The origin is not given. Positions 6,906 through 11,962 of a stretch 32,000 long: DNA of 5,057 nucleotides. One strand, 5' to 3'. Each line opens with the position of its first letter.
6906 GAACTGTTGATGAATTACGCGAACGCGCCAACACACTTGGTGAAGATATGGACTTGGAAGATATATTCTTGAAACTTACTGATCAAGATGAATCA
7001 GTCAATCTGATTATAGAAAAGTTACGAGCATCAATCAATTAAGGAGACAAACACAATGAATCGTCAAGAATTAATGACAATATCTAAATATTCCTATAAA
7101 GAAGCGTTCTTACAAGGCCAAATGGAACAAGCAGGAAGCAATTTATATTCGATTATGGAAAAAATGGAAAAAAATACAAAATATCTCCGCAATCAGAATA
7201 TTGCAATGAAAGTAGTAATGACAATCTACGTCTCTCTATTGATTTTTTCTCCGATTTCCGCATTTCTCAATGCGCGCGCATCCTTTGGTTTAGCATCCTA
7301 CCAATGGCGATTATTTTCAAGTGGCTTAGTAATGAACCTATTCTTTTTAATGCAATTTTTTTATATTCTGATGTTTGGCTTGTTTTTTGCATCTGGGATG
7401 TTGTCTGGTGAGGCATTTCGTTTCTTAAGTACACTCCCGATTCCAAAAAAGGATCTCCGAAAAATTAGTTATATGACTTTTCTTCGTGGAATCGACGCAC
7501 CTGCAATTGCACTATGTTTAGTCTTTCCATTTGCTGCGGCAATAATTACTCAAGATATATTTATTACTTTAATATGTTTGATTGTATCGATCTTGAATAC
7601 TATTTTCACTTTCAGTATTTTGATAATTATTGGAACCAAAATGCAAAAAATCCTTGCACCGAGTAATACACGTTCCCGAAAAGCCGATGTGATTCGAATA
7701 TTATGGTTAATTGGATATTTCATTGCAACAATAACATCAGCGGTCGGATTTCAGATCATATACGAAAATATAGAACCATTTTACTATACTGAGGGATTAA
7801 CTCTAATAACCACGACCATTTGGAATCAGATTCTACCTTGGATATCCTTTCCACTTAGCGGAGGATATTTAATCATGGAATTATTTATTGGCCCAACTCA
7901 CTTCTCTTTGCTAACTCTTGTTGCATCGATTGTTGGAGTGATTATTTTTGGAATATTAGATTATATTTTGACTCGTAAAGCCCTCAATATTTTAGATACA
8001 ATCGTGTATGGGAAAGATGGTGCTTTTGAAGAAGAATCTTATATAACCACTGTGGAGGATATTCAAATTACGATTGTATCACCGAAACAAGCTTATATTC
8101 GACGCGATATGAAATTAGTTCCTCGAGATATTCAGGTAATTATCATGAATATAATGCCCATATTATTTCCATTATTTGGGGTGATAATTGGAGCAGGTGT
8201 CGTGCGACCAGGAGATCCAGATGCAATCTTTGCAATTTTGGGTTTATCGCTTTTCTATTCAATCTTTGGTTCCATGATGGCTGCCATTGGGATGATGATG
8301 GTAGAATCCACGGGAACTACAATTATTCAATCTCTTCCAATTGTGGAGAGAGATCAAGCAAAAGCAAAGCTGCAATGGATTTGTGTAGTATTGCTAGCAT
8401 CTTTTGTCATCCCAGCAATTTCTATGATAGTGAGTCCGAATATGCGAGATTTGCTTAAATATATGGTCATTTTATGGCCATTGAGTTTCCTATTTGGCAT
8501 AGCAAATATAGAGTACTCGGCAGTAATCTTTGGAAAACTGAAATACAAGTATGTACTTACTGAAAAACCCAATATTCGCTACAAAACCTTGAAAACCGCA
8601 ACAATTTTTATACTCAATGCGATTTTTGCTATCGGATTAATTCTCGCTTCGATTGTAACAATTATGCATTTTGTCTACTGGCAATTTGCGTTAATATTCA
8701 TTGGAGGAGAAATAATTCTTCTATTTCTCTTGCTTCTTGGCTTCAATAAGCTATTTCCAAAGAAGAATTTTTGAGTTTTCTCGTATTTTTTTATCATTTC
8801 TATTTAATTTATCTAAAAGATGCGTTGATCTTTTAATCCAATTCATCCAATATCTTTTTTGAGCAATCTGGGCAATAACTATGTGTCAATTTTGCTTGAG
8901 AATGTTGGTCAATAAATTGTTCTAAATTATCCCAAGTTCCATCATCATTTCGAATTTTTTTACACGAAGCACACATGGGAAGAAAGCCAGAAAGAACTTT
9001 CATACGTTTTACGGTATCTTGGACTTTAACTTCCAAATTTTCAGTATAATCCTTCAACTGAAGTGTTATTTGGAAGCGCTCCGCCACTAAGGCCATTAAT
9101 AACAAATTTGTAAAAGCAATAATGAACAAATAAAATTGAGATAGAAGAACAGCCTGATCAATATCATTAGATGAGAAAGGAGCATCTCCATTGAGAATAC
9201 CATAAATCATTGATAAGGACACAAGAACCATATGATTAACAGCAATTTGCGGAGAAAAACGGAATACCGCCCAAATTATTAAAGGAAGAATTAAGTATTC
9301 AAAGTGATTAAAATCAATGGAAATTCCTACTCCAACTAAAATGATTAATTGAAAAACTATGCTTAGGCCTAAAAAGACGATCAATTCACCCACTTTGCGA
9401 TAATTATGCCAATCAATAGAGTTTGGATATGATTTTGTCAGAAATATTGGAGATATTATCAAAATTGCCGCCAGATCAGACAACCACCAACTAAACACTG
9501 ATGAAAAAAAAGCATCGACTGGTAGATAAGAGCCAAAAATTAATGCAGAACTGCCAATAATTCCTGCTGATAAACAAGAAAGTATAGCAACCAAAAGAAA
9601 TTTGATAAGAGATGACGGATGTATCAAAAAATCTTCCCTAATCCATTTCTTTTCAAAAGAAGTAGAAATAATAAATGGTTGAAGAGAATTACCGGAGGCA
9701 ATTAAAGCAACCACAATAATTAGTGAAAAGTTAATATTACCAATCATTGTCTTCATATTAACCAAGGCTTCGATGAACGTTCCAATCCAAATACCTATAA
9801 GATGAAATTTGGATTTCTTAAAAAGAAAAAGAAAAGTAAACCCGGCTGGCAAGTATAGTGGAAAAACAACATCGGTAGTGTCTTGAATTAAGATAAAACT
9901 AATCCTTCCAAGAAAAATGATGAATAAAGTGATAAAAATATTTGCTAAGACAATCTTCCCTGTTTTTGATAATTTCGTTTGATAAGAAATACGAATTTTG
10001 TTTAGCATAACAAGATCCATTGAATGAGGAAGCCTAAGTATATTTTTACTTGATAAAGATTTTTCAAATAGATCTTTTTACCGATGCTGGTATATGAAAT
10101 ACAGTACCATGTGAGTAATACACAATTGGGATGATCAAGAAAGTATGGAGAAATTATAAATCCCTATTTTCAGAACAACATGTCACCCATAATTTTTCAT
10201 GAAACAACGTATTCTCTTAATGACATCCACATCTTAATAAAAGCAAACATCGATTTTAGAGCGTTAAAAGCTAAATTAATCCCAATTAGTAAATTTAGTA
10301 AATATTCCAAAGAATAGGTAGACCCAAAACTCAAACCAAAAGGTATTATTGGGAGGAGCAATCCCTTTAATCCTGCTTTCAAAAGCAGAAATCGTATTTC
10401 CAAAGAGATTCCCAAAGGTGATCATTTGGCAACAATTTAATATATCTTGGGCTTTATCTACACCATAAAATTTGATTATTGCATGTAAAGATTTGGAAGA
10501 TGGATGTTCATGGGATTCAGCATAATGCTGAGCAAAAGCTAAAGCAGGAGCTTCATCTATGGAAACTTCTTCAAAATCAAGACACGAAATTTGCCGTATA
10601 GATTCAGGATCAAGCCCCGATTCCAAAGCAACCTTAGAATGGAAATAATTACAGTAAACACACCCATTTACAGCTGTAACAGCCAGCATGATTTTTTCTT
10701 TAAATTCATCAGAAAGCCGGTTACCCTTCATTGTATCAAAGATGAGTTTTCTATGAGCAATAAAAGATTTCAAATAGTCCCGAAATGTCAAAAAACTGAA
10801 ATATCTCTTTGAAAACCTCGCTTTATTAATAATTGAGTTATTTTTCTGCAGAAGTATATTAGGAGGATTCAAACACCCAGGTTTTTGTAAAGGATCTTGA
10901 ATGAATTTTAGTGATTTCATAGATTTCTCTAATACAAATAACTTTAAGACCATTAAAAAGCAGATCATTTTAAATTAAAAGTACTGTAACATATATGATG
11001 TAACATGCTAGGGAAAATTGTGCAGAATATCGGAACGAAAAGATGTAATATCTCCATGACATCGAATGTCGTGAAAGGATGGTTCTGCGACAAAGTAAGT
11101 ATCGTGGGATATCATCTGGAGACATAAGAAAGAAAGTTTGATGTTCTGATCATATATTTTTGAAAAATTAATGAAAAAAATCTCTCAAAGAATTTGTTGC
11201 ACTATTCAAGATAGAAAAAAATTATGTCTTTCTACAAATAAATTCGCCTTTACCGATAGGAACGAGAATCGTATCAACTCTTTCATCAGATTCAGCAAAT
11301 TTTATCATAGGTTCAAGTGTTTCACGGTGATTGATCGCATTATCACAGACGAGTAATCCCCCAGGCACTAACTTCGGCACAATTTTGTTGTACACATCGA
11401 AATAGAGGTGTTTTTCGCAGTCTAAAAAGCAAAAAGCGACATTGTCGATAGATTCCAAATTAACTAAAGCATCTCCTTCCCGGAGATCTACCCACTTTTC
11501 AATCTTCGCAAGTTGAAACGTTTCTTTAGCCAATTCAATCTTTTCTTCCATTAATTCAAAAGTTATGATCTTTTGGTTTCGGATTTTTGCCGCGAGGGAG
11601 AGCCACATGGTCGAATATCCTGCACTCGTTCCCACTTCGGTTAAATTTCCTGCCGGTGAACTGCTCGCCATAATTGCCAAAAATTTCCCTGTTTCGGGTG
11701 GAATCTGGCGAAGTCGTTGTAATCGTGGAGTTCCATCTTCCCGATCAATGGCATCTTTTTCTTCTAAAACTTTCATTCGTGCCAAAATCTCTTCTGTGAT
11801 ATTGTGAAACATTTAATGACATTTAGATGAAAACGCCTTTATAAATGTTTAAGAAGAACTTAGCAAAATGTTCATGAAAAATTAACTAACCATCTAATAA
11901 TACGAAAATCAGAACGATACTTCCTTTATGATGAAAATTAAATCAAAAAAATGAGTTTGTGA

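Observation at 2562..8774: Candidate undescribed envelope-sensing / detoxification module: tethered bPH-XRE + soluble XRE + membrane beta-lactamase-fold hydrolase + ABC exporter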

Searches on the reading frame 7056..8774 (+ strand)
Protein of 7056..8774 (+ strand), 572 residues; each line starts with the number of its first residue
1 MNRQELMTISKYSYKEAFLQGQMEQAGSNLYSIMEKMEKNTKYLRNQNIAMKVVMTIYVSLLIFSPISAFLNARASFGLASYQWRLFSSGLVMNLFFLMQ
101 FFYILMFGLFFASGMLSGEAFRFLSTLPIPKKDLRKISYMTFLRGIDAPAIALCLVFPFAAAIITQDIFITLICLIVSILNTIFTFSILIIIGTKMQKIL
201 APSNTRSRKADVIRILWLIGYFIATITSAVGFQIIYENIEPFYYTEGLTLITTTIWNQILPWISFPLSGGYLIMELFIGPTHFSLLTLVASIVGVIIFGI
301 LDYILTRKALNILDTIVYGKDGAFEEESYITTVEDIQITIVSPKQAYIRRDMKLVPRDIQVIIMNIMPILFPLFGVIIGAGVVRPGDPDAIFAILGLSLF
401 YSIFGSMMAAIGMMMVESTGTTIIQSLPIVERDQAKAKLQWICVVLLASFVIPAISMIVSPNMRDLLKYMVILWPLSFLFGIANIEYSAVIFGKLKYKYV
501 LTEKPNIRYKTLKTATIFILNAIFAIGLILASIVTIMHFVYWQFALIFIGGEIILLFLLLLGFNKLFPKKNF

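Call 3: search_protein_families(library=pfam, proteins=[window:7056-8774:+], max_evalue=0.01)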
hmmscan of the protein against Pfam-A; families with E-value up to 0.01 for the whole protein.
window:7056-8774:+ (572 aa): 1 family
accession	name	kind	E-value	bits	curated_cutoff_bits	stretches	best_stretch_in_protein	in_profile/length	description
PF09847.15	12TM_1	-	9.9e-09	35.3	33.2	1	55-560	10-444/448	Membrane protein of 12 TMs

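Call 35: find_homologous_proteins(query=window:7056-8774:+, max_evalue=0.001)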
Query window:7056-8774:+ (572 aa): 41 proteins with E <= 0.001 among 8000 candidates.
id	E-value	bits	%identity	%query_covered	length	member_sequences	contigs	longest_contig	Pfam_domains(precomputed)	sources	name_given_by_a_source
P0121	0.0e+0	1222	100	100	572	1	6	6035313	PF09847.17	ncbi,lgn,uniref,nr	ncbi:hypothetical protein NEF87_000570 [Candidatus Lokiarchaeum ossiferum]|uniref:ABC-2 type transpo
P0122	0.0e+0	1048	84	100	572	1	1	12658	PF09847.17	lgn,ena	-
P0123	0.0e+0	1044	84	100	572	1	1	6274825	PF09847.17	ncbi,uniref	ncbi:hypothetical protein [Candidatus Lokiarchaeum ossiferum]|uniref:hypothetical protein n=1 Tax=Ca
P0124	4.1e-275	932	75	99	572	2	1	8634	PF09847.17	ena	-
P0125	6.8e-187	641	76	67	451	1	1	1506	PF09847.17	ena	-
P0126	4.7e-167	575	49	99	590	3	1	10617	PF09847.17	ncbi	ncbi:MAG: hypothetical protein ACTSVZ_06275 [Promethearchaeota archaeon]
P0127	3.8e-120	421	41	99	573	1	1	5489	PF09847.17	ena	-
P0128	2.2e-115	405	39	99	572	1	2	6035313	PF09847.17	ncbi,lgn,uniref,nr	ncbi:hypothetical protein NEF87_002579 [Candidatus Lokiarchaeum ossiferum]|uniref:Uncharacterized pr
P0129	6.7e-115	403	39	99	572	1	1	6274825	PF09847.17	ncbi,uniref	ncbi:hypothetical protein [Candidatus Lokiarchaeum ossiferum]|uniref:hypothetical protein n=1 Tax=Ca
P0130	8.6e-112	393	40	99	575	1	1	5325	PF09847.17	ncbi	-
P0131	1.6e-111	392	39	100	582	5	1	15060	PF09847.17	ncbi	-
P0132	3.4e-109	384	39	100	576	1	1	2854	PF09847.17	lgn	-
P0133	9.1e-108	380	39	99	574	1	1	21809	PF09847.17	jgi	jgi:predicted permease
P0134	2.0e-102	362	36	99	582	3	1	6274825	PF09847.17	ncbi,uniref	ncbi:hypothetical protein [Candidatus Lokiarchaeum ossiferum]|uniref:hypothetical protein n=1 Tax=Ca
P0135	3.7e-100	355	36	99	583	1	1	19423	PF09847.17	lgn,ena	-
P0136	8.2e-98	347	36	100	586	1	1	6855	PF09847.17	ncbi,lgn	-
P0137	2.7e-96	342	36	95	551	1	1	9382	PF09847.17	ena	-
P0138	1.2e-95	340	37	100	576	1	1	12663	PF09847.17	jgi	jgi:predicted permease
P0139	2.1e-92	329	34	98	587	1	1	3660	PF09847.17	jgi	jgi:hypothetical protein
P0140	1.1e-90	323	35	96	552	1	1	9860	PF09847.17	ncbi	ncbi:MAG: hypothetical protein ACTSYI_12095 [Promethearchaeota archaeon]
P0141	5.3e-83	298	36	90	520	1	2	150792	PF09847.17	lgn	-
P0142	2.1e-82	296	33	99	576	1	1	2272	PF09847.17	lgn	-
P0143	1.1e-79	287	34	91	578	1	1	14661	PF09847.17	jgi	jgi:predicted permease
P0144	4.5e-74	268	34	91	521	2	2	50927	PF09847.17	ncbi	-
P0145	6.0e-71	258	32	99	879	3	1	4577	PF02517.22,PF09847.17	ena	-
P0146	1.0e-66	244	30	99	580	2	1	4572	PF09847.17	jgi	-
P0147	1.8e-62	230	30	89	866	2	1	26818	PF02517.22,PF09847.17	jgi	-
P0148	2.5e-60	223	32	88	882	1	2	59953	PF02517.22,PF09847.17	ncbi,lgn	ncbi:MAG: type II CAAX prenyl endopeptidase Rce1 family protein [Promethearchaeota archaeon]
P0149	6.5e-56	209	30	100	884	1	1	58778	PF02517.22,PF09847.17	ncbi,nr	ncbi:MAG: CPBP family intramembrane metalloprotease [Candidatus Lokiarchaeota archaeon]|nr:CPBP fami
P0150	5.6e-54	202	30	99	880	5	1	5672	PF02517.22,PF09847.17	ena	-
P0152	2.3e-46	177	29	88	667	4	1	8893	PF09847.17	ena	-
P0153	2.5e-46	177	29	88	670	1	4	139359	PF09847.17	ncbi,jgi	ncbi:MAG: hypothetical protein ACXABO_08250 [Promethearchaeota archaeon]|jgi:hypothetical protein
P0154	6.9e-45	172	29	91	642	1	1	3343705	PF09847.17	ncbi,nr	ncbi:MAG: hypothetical protein JSV62_16185 [Promethearchaeota archaeon]|nr:MAG: hypothetical protein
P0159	1.3e-38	151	28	92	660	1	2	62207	PF09847.17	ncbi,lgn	ncbi:MAG: hypothetical protein ACFFDB_06425 [Promethearchaeota archaeon]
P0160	1.6e-38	151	28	87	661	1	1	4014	PF09847.17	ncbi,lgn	ncbi:MAG: hypothetical protein ACFFE4_18195 [Candidatus Thorarchaeota archaeon]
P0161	1.5e-35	141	27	87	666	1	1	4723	PF09847.17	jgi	jgi:hypothetical protein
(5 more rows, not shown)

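Call 36: find_encoding_contigs(protein=P0128, flank=8000, max_places=2)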
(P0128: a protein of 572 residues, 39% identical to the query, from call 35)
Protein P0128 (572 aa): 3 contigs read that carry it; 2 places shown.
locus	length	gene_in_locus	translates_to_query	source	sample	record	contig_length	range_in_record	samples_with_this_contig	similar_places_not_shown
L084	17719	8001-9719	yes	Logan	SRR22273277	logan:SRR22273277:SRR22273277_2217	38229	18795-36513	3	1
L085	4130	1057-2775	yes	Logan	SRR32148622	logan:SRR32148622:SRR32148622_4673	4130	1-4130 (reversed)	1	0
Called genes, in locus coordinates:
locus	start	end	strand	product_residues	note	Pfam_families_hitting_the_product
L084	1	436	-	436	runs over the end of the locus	-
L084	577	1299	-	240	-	-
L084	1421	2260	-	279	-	-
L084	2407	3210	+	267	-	-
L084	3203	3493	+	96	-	-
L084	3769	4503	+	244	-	-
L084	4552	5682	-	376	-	PF08309:LVIVD (faint)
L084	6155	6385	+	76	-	-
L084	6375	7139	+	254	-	PF02517:Rce1-like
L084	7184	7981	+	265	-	PF00005:ABC_tran, PF13304:AAA_21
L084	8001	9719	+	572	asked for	PF09847:12TM_1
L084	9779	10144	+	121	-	PF01022:HTH_5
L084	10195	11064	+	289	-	-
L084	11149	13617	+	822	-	PF17900:Peptidase_M1_N, PF01433:Peptidase_M1, PF11838:ERAP1_C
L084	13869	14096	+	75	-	-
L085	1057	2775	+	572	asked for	PF09847:12TM_1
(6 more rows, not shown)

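Call 37: find_encoding_contigs(protein=P0126, flank=8000, max_places=2)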
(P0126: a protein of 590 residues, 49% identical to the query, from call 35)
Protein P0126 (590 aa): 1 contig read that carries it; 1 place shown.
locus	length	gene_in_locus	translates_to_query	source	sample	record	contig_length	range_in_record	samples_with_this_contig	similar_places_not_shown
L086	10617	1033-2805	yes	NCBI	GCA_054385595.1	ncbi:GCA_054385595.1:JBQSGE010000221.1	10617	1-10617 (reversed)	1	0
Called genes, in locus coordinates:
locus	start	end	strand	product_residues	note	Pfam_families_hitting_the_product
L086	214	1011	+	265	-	PF00005:ABC_tran, PF13304:AAA_21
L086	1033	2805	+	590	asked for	PF09847:12TM_1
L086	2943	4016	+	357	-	-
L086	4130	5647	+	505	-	PF00289:Biotin_carb_N, PF02786:CPSase_L_D2, PF02222:ATP-grasp, PF07478:Dala_Dala_lig_C, PF02785:Biotin_carb_C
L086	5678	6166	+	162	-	PF00364:Biotin_lipoyl, PF25917:BSH_RND (weak)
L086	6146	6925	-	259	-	PF01738:DLH (faint), PF00561:Abhydrolase_1 (faint), PF12146:Hydrolase_4 (weak), PF05448:AXE1 (weak), PF07859:Abhydrolase_3 (weak), PF00326:Peptidase_S9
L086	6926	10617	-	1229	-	PF00550:PP-binding (faint), PF08659:KR, PF00106:adh_short (weak), PF21089:PKS_DH_N, PF01648:ACPS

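Call 38: find_encoding_contigs(protein=P0148, flank=8000, max_places=2)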
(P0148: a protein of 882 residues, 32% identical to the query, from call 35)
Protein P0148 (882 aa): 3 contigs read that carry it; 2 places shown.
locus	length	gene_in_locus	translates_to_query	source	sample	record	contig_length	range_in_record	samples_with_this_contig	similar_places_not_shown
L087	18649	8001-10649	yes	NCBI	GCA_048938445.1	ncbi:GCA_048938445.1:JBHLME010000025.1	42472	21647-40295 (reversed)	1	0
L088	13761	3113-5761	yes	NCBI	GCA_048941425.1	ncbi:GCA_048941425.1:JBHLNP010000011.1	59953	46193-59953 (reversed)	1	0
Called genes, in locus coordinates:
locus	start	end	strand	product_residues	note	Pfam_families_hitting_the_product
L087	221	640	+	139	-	PF00072:Response_reg (weak)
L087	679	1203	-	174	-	PF01243:PNPOx_N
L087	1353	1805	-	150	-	PF02036:SCP2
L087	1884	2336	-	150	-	PF02036:SCP2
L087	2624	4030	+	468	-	PF00083:Sugar_tr, PF05977:MFS_3, PF07690:MFS_1, PF12832:MFS_1_like (weak), PF07690:MFS_1, PF03209:PUCC (weak)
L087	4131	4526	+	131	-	-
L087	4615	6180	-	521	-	-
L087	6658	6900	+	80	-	PF02150:Zn_ribbon_RPB9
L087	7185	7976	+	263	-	PF00005:ABC_tran, PF13304:AAA_21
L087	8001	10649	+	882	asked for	PF09847:12TM_1, PF02517:Rce1-like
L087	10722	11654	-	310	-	PF13353:Fer4_12 (weak), PF00037:Fer4 (faint), PF04055:Radical_SAM, PF13353:Fer4_12 (weak)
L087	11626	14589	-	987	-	PF02901:PFL-like, PF01228:Gly_radical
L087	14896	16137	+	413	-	PF00753:Lactamase_B, PF19583:ODP, PF12706:Lactamase_B_2 (weak), PF00258:Flavodoxin_1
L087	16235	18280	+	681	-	PF02518:HATPase_c (weak), PF13589:HATPase_c_3, PF00183:HSP90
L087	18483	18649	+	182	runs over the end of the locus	PF14300:DMP19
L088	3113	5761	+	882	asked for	PF09847:12TM_1, PF02517:Rce1-like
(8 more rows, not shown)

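Call 62: search_protein_families(library=ncbifam, proteins=[window:7056-8774:+], max_evalue=0.001)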
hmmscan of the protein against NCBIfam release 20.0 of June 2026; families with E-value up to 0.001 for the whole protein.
window:7056-8774:+ (572 aa): 0 families

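Call 66: search_protein_families(library=padloc, proteins=[window:7056-8774:+], max_evalue=0.001)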
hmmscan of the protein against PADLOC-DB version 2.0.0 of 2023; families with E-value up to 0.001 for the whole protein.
window:7056-8774:+ (572 aa): 0 families

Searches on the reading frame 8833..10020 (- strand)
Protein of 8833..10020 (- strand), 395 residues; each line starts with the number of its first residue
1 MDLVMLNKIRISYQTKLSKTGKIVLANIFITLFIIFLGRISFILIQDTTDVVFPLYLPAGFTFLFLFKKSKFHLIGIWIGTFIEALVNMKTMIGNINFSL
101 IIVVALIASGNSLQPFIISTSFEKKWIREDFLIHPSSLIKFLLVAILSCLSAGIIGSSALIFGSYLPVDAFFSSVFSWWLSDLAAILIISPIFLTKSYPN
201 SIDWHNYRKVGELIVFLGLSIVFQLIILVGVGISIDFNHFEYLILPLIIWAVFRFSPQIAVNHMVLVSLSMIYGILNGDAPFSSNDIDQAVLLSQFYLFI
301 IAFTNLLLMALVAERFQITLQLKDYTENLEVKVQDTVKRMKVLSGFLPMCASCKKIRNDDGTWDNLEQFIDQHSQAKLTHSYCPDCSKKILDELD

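Call 3: search_protein_families(library=pfam, proteins=[window:8833-10020:-], max_evalue=0.01)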
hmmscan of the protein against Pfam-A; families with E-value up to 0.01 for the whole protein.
window:8833-10020:- (395 aa): 1 family
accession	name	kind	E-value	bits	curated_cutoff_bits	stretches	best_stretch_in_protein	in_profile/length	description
PF05231.19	MASE1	-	1.3e-18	67.6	29.8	1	28-315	4-298/299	MASE1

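Call 66: search_protein_families(library=padloc, proteins=[window:8833-10020:-], max_evalue=0.001)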
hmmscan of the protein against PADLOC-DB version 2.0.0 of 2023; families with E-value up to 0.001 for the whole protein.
window:8833-10020:- (395 aa): 0 families

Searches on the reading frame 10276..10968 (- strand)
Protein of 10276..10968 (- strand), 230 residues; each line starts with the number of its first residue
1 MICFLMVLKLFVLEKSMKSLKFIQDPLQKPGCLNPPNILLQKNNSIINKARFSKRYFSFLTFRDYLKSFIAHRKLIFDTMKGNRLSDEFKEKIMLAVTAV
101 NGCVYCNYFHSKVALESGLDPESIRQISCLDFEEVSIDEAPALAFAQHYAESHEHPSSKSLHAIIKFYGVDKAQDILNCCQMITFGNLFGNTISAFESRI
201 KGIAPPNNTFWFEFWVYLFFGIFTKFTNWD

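Call 3: search_protein_families(library=pfam, proteins=[window:10276-10968:-], max_evalue=0.01)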
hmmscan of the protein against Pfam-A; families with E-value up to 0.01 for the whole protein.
window:10276-10968:- (230 aa): 1 family
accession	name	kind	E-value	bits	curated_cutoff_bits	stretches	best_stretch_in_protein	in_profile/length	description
PF02627.25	CMD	-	1.1e-08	35.4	23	1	68-126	6-61/84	Carboxymuconolactone decarboxylase family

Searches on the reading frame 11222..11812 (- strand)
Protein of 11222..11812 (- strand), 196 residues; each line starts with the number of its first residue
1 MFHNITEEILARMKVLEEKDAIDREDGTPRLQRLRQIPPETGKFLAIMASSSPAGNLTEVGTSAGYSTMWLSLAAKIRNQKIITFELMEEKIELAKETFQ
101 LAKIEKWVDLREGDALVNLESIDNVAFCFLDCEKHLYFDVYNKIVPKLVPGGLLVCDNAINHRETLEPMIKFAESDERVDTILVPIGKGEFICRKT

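Call 3: search_protein_families(library=pfam, proteins=[window:11222-11812:-], max_evalue=0.01)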
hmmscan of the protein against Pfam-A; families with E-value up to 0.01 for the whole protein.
window:11222-11812:- (196 aa): 2 families
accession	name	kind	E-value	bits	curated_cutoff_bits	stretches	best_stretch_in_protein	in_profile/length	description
PF01596.23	Methyltransf_3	-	1.1e-20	74.3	22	1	36-195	27-203/204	O-methyltransferase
PF13578.12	Methyltransf_24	-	1.7e-09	38.9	26.3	1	59-158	2-104/105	Methyltransferase domain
